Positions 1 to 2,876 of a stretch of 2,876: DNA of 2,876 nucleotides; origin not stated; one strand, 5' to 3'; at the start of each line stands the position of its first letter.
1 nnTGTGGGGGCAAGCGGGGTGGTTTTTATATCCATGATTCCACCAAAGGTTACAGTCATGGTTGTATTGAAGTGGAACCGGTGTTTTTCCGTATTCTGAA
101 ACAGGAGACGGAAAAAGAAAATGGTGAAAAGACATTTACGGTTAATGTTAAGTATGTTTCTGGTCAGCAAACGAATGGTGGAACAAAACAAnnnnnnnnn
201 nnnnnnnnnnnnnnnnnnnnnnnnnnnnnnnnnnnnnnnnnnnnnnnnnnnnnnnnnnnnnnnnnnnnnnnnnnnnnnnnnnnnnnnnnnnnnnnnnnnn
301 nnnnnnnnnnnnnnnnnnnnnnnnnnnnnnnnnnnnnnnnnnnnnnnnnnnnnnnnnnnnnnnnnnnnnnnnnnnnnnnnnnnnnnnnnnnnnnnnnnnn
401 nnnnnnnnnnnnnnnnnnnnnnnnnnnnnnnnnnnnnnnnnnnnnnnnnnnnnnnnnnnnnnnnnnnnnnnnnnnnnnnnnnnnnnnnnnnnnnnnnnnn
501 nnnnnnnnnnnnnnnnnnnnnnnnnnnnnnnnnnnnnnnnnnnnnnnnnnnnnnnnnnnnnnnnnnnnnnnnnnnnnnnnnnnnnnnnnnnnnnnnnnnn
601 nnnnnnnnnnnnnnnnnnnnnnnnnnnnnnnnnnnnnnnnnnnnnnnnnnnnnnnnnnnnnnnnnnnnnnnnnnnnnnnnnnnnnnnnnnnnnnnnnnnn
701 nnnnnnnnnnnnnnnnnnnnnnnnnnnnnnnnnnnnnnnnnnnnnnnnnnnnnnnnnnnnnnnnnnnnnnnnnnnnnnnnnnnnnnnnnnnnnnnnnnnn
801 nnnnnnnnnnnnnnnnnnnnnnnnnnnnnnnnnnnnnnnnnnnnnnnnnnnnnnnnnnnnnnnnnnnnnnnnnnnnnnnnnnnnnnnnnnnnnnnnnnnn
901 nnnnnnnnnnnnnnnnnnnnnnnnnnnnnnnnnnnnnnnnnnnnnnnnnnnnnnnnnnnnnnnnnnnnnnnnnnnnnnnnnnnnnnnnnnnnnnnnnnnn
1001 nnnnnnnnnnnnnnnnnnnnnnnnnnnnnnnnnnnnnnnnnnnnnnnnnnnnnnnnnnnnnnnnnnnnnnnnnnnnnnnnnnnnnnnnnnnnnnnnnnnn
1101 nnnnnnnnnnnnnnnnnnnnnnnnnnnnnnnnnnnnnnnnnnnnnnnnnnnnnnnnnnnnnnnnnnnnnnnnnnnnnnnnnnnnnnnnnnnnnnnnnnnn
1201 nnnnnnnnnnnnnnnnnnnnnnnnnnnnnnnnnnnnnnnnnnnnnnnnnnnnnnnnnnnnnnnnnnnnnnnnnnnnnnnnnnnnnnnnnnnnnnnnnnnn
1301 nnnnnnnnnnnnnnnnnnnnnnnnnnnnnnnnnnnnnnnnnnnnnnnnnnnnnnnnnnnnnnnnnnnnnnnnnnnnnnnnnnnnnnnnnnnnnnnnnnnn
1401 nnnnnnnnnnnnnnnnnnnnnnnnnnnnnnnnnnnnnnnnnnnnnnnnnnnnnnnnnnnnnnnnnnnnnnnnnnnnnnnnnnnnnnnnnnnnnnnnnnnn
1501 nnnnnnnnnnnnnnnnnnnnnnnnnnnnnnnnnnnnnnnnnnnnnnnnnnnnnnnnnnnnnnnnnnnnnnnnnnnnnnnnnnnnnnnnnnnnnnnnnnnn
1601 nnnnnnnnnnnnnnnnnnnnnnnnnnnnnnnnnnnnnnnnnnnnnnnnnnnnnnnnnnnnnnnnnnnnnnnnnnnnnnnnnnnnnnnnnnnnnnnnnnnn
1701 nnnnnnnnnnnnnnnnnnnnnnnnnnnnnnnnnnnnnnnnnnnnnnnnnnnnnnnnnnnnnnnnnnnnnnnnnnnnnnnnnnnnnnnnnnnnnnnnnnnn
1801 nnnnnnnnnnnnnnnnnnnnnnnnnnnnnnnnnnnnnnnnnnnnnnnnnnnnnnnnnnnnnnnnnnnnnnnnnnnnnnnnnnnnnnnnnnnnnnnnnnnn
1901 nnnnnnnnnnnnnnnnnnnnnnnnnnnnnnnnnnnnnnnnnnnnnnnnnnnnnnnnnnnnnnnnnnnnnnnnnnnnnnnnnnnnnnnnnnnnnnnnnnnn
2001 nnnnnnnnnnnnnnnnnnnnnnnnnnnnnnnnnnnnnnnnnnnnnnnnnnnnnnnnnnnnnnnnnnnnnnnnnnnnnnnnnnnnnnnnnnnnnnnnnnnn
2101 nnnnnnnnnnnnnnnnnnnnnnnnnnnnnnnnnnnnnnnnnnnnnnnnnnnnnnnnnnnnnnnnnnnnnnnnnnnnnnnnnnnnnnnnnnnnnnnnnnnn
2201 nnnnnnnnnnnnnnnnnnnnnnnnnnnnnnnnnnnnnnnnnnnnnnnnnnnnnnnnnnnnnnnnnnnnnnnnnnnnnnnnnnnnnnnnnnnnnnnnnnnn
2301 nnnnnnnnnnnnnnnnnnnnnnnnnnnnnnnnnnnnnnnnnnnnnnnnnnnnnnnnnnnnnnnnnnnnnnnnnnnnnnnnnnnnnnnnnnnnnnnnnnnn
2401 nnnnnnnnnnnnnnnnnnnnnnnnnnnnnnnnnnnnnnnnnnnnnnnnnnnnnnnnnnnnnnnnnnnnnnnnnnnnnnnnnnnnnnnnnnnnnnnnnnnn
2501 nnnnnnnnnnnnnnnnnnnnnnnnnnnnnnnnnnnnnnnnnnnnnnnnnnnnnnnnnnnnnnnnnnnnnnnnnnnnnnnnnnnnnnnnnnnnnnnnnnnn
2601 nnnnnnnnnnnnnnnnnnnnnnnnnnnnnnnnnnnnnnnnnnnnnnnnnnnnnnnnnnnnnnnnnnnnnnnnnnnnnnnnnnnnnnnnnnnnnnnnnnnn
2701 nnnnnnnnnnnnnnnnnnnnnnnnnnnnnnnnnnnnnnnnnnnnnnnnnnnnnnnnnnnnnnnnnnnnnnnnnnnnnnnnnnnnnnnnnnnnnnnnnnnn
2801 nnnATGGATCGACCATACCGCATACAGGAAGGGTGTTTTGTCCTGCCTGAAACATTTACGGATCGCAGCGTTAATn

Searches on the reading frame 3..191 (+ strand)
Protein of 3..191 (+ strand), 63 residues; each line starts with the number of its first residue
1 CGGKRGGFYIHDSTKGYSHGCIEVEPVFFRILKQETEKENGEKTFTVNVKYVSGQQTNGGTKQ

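Call 5: search_protein_families(library=pfam, proteins=[window:3-191:+], max_evalue=1)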
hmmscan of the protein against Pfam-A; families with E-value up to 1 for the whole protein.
window:3-191:+ (63 aa): 2 families
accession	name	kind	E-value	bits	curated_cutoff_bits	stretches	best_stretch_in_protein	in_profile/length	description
PF10908.13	Tlde1_dom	-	0.0048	17.7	30.1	1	4-43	73-116/120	Tlde1 domain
PF03734.19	YkuD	-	0.011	16.8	23.4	1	3-25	95-127/146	L,D-transpeptidase catalytic domain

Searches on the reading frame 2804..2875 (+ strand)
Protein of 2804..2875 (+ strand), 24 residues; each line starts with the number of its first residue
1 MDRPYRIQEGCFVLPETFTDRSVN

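Call 5: search_protein_families(library=pfam, proteins=[window:2804-2875:+], max_evalue=1)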
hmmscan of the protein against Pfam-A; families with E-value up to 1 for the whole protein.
window:2804-2875:+ (24 aa): 1 family
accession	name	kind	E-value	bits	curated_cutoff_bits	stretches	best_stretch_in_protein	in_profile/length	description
PF08786.17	DcrB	-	0.0025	18.3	27.2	1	9-24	1-16/127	DcrB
